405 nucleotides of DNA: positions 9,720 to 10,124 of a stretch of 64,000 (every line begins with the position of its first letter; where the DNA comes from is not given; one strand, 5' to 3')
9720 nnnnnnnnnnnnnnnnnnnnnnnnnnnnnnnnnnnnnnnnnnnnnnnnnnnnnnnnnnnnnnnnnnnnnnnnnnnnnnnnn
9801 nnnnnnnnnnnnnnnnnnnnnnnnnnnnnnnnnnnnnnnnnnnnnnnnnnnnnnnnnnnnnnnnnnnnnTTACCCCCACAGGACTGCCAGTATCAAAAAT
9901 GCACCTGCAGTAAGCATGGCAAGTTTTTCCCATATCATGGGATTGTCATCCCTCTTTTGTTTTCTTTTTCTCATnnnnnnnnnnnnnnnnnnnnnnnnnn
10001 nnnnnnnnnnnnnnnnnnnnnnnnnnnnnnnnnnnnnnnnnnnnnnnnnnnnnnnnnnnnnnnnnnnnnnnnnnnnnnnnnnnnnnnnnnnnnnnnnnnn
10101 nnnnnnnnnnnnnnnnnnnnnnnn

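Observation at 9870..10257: PerC/ANR-like small regulator followed by a 22-codon hydrophobic mini-ORF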

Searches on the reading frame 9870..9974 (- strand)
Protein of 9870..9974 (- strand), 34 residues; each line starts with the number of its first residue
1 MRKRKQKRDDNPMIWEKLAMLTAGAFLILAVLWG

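Call 3: search_protein_families(proteins=[window:9870-9974:-], library=ncbifam, max_evalue=1)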
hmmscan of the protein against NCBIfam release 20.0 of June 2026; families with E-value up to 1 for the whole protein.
window:9870-9974:- (34 aa): 0 families

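Call 19: search_dna_similar(query=window:9873-9974:-, collection=plasmids, mode=protein, max_rows=60, rows=spread, max_evalue=10)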
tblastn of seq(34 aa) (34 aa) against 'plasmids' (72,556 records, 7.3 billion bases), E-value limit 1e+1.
Records with a match: 1524; places in all: 1564; records where one place covers at least 80% of the query: 1496.
Best place of each record, by identity: >=99% 83; 95-99% 3; 90-95% 17; 60-80% 19; <60% 1402.
By first word of the organism name: Escherichia 1057; Salmonella 384; Klebsiella 41; Shigella 31; Citrobacter 4; uncultured 3; Pseudochrobactrum 3; Enterobacter 1.
By predicted mobility (MOB-suite, as given by PLSDB): conjugative 1497; mobilizable 16; non-mobilizable 11.
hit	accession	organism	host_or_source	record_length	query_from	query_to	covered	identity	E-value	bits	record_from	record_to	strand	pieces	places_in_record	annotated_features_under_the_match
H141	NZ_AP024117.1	Escherichia coli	Homo sapiens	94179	1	34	100%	100.0%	1e-14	71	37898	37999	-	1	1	none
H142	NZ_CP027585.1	Escherichia coli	Homo sapiens,urine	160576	1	34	100%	100.0%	1e-14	71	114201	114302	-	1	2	hypothetical protein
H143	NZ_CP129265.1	Escherichia coli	Homo sapiens,anal swab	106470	1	34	100%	100.0%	1e-14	71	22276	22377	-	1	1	hypothetical protein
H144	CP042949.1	Escherichia coli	-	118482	1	33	97%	100.0%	9e-14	68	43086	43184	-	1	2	none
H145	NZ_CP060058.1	Escherichia coli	Homo sapiens,isolate,feces from healthy ...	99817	1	32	94%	76.5%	4e-8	52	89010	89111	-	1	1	flagellar biosynthesis protein FlgM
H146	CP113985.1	Salmonella enterica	Homo sapiens,human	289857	1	33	97%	48.6%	5e-3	38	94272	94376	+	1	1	none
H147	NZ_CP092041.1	Salmonella enterica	Gallus gallus domesticus,Bacterial ...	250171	1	33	97%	48.6%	5e-3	38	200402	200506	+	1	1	none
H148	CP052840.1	Salmonella enterica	chicken breast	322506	1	33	97%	48.6%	5e-3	38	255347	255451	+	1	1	none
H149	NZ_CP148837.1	Salmonella enterica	-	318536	1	33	97%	48.6%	5e-3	38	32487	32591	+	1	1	none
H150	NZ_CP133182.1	Salmonella enterica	Broiler chicken,rectal swab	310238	1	33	97%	48.6%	5e-3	38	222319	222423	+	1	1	none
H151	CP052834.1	Salmonella enterica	ground turkey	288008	1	33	97%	48.6%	5e-3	38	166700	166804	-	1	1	none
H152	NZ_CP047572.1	Escherichia coli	Homo sapiens,Bacterial pure ...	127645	1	33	97%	48.6%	5e-3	38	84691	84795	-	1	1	none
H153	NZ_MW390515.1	Escherichia coli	-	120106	1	33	97%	48.6%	5e-3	38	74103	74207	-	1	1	none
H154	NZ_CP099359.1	Escherichia fergusonii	culture,Pooled sediment sample ...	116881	1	33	97%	48.6%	5e-3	38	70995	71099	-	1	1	none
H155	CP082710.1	Salmonella enterica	ground turkey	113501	1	33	97%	48.6%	5e-3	38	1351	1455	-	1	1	none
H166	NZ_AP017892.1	Escherichia coli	-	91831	1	33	97%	48.6%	5e-3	38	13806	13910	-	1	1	hypothetical protein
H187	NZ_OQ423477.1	Escherichia coli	-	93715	4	33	88%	53.3%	4e-2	35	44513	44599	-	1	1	hypothetical protein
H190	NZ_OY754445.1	Escherichia coli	broiler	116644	1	33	97%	45.7%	2e-2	37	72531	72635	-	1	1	none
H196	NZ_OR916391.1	Escherichia coli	-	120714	1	34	100%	41.7%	4e-1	33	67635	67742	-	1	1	none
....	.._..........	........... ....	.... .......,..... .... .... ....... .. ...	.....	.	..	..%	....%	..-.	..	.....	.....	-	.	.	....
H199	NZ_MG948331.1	Escherichia coli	dog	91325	9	33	74%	56.0%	6e-2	35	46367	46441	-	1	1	hypothetical protein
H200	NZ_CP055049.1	Escherichia coli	Shek Wu Hui WWTPs_58 WWTPs effluent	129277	10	33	71%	45.8%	5e+0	30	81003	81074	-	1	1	none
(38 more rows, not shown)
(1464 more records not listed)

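Call 20: get_annotated_region(hit=H166, flank=2500)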
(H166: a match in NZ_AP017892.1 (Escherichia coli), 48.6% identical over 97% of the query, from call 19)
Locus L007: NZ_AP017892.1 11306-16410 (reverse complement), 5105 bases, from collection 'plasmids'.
description: Escherichia coli strain N23 plasmid pN23, complete sequence
organism: Escherichia coli (NCBI taxid 562)
taxonomy: Bacteria; Pseudomonadota; Gammaproteobacteria; Enterobacterales; Enterobacteriaceae; Escherichia; Escherichia coli
host: -; source: -; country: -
typing (MOB-suite, as given by PLSDB): conjugative; replicon IncI-gamma/K1; relaxase MOBP; mating-pair formation MPF_I
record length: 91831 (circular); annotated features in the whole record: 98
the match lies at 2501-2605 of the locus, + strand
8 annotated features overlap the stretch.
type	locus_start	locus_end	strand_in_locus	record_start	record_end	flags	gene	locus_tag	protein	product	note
CDS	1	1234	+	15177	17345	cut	-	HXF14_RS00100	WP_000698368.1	DotA/TraY family protein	-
CDS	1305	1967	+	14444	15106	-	excA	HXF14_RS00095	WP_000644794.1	plasmid IncI1-type surface exclusion protein ExcA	-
CDS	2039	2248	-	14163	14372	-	-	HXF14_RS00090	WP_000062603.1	HEAT repeat domain-containing protein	-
CDS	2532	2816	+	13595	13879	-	-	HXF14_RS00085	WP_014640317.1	hypothetical protein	-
CDS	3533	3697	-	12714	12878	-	-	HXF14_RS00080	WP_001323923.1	hypothetical protein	-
CDS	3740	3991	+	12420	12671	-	-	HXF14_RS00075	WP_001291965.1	hypothetical protein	-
CDS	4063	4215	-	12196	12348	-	-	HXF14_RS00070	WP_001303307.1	Hok/Gef family protein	-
CDS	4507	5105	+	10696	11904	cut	trbA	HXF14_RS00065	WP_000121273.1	IncI1-type conjugal transfer protein TrbA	-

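Call 21: get_annotated_region(hit=H187, flank=2500)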
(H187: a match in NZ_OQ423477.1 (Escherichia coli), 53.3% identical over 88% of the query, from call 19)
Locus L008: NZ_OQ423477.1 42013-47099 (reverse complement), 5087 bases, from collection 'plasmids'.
description: Escherichia coli strain YNHE146 plasmid pESBL-blaCTXM-55-2, complete sequence
organism: Escherichia coli (NCBI taxid 562)
taxonomy: Bacteria; Pseudomonadota; Gammaproteobacteria; Enterobacterales; Enterobacteriaceae; Escherichia; Escherichia coli
host: -; source: -; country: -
typing (MOB-suite, as given by PLSDB): conjugative; replicon IncI-gamma/K1; relaxase MOBP; mating-pair formation MPF_I
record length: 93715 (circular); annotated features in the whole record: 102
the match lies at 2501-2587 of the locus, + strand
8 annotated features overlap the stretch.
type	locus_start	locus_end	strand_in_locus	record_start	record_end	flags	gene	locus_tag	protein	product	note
CDS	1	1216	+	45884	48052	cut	-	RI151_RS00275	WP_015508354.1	DotA/TraY family protein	-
CDS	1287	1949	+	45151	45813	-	excA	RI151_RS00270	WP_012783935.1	plasmid IncI1-type surface exclusion protein ExcA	-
CDS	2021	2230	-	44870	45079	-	-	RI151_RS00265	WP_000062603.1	HEAT repeat domain-containing protein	-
CDS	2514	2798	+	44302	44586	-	-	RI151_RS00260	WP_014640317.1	hypothetical protein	-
CDS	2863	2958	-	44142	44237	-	dqlB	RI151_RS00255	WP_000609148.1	DinQ-like type I toxin DqlB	-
CDS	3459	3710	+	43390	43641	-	-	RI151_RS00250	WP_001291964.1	hypothetical protein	-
CDS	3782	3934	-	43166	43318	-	-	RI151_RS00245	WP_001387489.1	Hok/Gef family protein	-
CDS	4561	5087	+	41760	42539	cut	finQ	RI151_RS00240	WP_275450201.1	protein FinQ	-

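Call 22: get_annotated_region(hit=H196, flank=2500)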
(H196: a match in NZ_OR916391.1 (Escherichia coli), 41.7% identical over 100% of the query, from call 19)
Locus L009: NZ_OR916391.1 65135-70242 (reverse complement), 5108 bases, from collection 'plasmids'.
description: Escherichia coli strain SB17033 plasmid pSB17033, complete sequence
organism: Escherichia coli (NCBI taxid 562)
taxonomy: Bacteria; Pseudomonadota; Gammaproteobacteria; Enterobacterales; Enterobacteriaceae; Escherichia; Escherichia coli
host: -; source: -; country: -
typing (MOB-suite, as given by PLSDB): conjugative; replicon IncK2/Z; relaxase MOBP; mating-pair formation MPF_I
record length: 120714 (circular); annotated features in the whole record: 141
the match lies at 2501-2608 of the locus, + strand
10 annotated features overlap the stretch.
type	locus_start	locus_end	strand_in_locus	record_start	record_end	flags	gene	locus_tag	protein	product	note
CDS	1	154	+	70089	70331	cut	-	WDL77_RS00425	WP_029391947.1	hypothetical protein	-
CDS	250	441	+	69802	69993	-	-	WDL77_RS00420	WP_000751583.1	hypothetical protein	-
CDS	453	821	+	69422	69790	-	-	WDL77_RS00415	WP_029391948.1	hypothetical protein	-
CDS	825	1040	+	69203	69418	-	-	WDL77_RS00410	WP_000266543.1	hypothetical protein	-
CDS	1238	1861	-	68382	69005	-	-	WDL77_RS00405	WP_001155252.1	helix-turn-helix domain-containing protein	-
CDS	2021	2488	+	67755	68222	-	-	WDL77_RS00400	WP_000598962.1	thermonuclease family protein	-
CDS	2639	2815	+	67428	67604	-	-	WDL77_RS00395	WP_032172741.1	hypothetical protein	-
CDS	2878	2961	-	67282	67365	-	dqlB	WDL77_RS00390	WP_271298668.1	DinQ-like type I toxin DqlB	-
CDS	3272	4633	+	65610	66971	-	-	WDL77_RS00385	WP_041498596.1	hypothetical protein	-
CDS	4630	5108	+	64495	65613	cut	-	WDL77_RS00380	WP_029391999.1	DsbC family protein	-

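Call 23: get_annotated_region(hit=H199, flank=2500)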
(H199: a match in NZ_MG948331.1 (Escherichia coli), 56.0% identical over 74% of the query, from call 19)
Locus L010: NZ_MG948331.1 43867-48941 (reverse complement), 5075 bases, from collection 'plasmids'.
description: Escherichia coli strain 2319 plasmid p2319, complete sequence
organism: Escherichia coli (NCBI taxid 562)
taxonomy: Bacteria; Pseudomonadota; Gammaproteobacteria; Enterobacterales; Enterobacteriaceae; Escherichia; Escherichia coli
host: -; source: dog; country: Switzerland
typing (MOB-suite, as given by PLSDB): conjugative; replicon IncI-gamma/K1; relaxase MOBP,MOBP; mating-pair formation MPF_I
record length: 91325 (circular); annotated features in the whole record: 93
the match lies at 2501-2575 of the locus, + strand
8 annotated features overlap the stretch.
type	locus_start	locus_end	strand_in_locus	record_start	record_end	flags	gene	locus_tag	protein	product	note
CDS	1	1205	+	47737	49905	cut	-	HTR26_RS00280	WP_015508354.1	DotA/TraY family protein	-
CDS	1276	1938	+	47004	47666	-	excA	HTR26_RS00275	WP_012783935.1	plasmid IncI1-type surface exclusion protein ExcA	-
CDS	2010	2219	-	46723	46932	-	-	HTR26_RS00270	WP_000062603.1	HEAT repeat domain-containing protein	-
CDS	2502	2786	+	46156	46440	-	-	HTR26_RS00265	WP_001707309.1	hypothetical protein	-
CDS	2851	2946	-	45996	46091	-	dqlB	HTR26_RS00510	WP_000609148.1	DinQ-like type I toxin DqlB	-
CDS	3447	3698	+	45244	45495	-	-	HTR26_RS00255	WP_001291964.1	hypothetical protein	-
CDS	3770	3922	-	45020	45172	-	-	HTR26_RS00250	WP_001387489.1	Hok/Gef family protein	-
CDS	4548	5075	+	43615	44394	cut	finQ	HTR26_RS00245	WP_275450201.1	protein FinQ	-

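Call 35: search_protein_families(proteins=[window:9873-9974:-], library=phrogs, max_evalue=1)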
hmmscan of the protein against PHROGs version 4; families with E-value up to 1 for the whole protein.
seq(34 aa): 0 families

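Call 51: search_dna_similar(query=window:9873-9974:-, collection=phages, mode=protein, max_rows=20, max_evalue=10)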
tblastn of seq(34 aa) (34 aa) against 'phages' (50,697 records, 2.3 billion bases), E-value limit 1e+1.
Records with a match: 1; places in all: 1; records where one place covers at least 80% of the query: 0.
Best place of each record, by identity: <60% 1.
By first word of the organism name: Bacteriophage 1.
By host as written in the record: - 1.
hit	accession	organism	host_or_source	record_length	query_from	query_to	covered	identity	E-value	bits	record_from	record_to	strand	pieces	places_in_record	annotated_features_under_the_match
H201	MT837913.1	Bacteriophage sp.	human fecal samples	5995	12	32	62%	47.6%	7e+0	28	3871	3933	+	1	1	record has no annotation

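Call 79: search_solved_structures(query=A5, max_evalue=10)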
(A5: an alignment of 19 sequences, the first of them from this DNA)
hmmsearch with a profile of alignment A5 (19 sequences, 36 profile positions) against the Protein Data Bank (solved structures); distinct sequences matched with E-value up to 10: 0.

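Call 80: search_protein_families(proteins=[window:9873-9974:-], library=padloc, max_evalue=1)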
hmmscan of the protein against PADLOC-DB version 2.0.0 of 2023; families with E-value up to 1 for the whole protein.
seq(34 aa): 0 families

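Call 83: predict_structure(alignment_id=A5)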
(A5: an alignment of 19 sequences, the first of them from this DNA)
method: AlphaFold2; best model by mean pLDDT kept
length: 34 residues; sequences in the alignment: 19
mean_pLDDT: 79.5   pTM: 0.37
mean pLDDT of the five models: 79.5, 78.1, 77.4, 75.4, 74.7
residues with pLDDT >= 90: 16; 70-90: 6; 50-70: 12; < 50: 0
segments of 3 or more residues with pLDDT < 50: none
pLDDT, mean of each block of 10 residues (from residue 1): 57 83 96 87
secondary structure, 60 per line:
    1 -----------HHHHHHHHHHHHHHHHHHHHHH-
elements in order: H12-33

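Call 87: get_annotated_region(hit=H190, flank=400)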
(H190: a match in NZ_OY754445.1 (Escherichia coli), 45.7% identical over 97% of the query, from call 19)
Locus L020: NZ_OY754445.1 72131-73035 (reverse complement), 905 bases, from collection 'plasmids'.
description: Escherichia coli isolate F829 plasmid pF829-2, complete sequence
organism: Escherichia coli (NCBI taxid 562)
taxonomy: Bacteria; Pseudomonadota; Gammaproteobacteria; Enterobacterales; Enterobacteriaceae; Escherichia; Escherichia coli
host: -; source: broiler; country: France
typing (MOB-suite, as given by PLSDB): conjugative; replicon IncI-gamma/K1; relaxase MOBP; mating-pair formation MPF_I
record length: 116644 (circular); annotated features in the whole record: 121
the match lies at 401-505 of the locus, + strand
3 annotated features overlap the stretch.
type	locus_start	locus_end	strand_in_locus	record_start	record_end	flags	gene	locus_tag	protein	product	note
CDS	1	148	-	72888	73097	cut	-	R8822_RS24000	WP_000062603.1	HEAT repeat domain-containing protein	-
CDS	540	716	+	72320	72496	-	-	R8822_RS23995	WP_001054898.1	hypothetical protein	-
CDS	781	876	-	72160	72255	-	dqlB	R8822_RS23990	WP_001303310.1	DinQ-like type I toxin DqlB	-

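Call 88: get_annotated_region(hit=H198, flank=400)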
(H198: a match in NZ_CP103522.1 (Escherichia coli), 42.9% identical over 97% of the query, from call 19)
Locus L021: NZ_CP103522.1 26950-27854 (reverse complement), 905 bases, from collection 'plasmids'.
description: Escherichia coli strain 2779 - blood draw same patient as MB9267 plasmid pMB9272_1, complete sequence
organism: Escherichia coli (NCBI taxid 562)
taxonomy: Bacteria; Pseudomonadota; Gammaproteobacteria; Enterobacterales; Enterobacteriaceae; Escherichia; Escherichia coli
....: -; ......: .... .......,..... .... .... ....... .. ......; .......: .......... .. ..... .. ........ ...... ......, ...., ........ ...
typing (MOB-suite, as given by PLSDB): conjugative; replicon IncI1/B/O; relaxase MOBP; mating-pair formation MPF_I
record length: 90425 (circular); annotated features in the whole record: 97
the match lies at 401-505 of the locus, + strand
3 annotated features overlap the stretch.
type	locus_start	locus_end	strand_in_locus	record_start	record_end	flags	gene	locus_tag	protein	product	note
CDS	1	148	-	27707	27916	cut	-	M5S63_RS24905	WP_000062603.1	HEAT repeat domain-containing protein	-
CDS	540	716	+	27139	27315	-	-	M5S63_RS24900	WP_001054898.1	hypothetical protein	-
CDS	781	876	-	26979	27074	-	dqlB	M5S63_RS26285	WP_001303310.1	DinQ-like type I toxin DqlB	-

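Call 89: get_annotated_region(hit=H200, flank=400)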
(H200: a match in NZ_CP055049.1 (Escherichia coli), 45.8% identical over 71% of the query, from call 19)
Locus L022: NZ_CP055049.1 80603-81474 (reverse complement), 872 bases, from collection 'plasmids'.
description: Escherichia coli strain SWHEFF_58 plasmid unnamed1, complete sequence
organism: Escherichia coli (NCBI taxid 562)
taxonomy: Bacteria; Pseudomonadota; Gammaproteobacteria; Enterobacterales; Enterobacteriaceae; Escherichia; Escherichia coli
host: -; source: Shek Wu Hui WWTPs_58 WWTPs effluent; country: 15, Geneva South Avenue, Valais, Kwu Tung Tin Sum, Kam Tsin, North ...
typing (MOB-suite, as given by PLSDB): mobilizable; replicon IncK2/Z; relaxase MOBP
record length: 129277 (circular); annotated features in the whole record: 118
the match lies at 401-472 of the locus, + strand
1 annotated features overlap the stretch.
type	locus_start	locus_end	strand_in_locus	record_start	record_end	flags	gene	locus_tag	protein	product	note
CDS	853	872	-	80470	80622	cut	-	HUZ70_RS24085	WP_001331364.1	Hok/Gef family protein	-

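Call 90: get_annotated_region(hit=H146, flank=400)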
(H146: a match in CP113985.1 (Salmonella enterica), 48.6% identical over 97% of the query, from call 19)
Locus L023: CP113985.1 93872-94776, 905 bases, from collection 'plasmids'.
description: Salmonella enterica subsp. enterica serovar Infantis strain 160771 plasmid p160771_1, complete sequence
organism: Salmonella enterica (NCBI taxid 595)
taxonomy: Bacteria; Pseudomonadota; Gammaproteobacteria; Enterobacterales; Enterobacteriaceae; Salmonella; Salmonella enterica
host: -; source: Homo sapiens,human; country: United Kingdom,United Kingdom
typing (MOB-suite, as given by PLSDB): conjugative; replicon IncFIB; relaxase MOBP,MOBP; mating-pair formation MPF_I
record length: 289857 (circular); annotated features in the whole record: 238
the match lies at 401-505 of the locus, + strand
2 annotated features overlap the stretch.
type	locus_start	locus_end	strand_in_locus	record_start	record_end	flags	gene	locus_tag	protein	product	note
CDS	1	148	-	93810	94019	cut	-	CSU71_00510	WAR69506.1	HEAT repeat domain-containing protein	-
CDS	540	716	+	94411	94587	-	-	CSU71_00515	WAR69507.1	hypothetical protein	-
